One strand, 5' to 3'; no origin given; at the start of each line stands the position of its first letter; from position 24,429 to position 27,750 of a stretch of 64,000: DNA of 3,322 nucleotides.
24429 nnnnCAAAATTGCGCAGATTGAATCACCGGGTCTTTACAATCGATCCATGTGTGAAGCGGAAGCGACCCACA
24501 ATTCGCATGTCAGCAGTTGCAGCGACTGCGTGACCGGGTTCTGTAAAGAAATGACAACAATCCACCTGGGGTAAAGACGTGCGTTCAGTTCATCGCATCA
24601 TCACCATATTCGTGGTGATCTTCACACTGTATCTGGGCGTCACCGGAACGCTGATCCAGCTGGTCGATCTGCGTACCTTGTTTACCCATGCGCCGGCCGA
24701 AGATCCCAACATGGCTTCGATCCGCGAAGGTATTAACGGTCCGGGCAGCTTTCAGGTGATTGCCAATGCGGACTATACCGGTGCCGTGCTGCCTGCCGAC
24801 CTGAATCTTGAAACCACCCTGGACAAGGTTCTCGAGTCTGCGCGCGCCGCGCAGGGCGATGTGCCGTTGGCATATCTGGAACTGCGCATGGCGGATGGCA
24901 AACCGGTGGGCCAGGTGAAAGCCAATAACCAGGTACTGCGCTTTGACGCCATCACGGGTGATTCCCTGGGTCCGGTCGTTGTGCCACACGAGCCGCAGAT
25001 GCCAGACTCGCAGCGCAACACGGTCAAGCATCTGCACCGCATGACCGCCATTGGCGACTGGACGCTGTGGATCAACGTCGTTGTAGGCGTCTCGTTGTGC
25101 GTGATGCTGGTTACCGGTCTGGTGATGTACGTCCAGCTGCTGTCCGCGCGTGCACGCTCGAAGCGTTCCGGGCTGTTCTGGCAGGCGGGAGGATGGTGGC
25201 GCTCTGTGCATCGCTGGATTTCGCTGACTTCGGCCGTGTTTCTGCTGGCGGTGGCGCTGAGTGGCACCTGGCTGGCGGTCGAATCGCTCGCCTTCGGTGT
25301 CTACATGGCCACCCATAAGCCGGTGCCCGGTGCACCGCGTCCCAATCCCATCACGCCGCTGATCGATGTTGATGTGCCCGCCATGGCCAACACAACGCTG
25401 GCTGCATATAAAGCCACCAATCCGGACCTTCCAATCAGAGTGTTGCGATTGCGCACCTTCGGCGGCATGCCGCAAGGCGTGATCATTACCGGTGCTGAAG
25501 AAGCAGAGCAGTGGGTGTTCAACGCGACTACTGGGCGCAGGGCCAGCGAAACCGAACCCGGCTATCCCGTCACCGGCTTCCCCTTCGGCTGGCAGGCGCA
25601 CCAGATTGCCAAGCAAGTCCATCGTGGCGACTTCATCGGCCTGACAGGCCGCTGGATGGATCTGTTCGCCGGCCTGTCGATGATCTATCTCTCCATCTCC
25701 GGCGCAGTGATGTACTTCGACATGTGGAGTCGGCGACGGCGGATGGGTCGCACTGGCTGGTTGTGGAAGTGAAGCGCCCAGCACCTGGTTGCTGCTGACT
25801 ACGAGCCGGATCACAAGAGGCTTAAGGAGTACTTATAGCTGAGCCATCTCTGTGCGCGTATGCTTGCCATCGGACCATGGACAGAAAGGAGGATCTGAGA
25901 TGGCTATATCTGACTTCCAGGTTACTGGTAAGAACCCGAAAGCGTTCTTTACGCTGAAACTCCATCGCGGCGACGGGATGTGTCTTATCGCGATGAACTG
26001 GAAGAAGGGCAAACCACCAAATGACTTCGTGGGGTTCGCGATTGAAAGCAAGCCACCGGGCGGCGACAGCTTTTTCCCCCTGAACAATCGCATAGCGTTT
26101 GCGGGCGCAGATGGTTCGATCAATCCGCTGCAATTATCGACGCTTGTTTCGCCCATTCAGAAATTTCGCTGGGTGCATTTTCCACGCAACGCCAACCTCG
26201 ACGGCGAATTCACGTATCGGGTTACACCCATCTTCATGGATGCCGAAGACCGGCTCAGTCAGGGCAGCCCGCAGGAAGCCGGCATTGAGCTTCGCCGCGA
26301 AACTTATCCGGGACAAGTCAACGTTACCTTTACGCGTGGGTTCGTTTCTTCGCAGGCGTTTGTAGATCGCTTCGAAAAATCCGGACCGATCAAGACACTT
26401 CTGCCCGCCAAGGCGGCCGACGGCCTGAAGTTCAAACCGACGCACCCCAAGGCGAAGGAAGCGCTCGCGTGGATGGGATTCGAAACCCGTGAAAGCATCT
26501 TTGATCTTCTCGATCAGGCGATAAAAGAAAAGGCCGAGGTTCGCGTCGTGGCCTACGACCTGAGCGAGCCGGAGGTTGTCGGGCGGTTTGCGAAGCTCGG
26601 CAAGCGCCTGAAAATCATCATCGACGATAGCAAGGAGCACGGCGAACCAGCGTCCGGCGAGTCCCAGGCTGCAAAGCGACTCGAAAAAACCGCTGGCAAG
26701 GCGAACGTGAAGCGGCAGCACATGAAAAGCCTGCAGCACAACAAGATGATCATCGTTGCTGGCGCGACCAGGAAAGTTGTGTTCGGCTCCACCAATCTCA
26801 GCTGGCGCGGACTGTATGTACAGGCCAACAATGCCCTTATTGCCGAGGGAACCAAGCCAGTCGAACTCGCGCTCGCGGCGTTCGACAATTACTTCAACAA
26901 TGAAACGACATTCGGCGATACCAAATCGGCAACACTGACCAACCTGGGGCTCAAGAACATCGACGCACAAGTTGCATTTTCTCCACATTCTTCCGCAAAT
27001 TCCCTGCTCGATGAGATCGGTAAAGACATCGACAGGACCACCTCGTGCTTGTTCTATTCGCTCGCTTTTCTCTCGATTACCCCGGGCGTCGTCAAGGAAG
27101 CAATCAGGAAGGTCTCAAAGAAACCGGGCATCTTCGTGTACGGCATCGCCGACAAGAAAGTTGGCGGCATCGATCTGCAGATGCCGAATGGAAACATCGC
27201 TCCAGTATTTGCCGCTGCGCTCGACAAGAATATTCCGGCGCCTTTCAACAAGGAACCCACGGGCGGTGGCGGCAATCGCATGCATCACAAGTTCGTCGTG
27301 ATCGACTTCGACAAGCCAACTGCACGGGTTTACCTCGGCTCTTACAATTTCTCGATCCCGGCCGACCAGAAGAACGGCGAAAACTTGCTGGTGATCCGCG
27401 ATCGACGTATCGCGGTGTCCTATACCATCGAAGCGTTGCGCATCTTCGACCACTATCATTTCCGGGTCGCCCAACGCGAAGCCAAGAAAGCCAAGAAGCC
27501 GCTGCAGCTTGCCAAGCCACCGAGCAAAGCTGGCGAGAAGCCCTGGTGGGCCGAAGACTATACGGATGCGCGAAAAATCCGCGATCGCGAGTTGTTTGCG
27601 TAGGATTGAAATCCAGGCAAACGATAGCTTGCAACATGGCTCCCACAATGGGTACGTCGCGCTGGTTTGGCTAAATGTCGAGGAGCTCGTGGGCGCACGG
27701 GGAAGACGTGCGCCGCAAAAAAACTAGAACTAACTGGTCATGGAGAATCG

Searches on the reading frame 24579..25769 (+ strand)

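Call 10: search_protein_families(library=pfam, proteins=[window:24579-25769:+], max_evalue=0.001)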
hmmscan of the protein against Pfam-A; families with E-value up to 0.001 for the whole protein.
window:24579-25769:+ (397 aa): 2 families
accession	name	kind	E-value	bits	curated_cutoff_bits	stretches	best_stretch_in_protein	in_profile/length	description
PF03929.21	PepSY_TM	-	3.5e-27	96.4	28.8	1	3-380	2-293/295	PepSY-associated TM region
PF14358.11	DUF4405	-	3.6e-06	27.8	26.7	1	164-222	1-58/66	Domain of unknown function (DUF4405)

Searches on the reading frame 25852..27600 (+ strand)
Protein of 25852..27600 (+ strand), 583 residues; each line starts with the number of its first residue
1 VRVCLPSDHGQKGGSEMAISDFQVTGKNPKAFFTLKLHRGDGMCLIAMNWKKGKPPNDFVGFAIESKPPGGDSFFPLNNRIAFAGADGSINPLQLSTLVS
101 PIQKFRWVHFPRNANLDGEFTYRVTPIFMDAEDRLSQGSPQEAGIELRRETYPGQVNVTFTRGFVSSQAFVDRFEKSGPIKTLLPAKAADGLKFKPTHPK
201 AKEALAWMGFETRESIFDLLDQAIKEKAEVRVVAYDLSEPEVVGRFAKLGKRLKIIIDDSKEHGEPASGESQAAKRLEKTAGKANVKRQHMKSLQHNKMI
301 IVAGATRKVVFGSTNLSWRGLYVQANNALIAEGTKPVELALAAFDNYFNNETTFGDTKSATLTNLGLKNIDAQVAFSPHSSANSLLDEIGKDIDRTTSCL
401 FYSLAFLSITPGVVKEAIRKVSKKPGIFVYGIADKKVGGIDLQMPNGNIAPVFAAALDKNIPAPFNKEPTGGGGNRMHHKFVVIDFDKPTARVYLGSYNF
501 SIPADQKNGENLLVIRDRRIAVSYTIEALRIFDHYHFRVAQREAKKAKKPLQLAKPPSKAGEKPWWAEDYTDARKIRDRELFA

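Call 10: search_protein_families(library=pfam, proteins=[window:25852-27600:+], max_evalue=0.001)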
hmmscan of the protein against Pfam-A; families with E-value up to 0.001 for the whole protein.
window:25852-27600:+ (583 aa): 1 family
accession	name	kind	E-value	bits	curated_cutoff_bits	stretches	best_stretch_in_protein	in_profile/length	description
PF13091.12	PLDc_2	-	9.6e-20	71.2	27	2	222-346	3-130/132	PLD-like domain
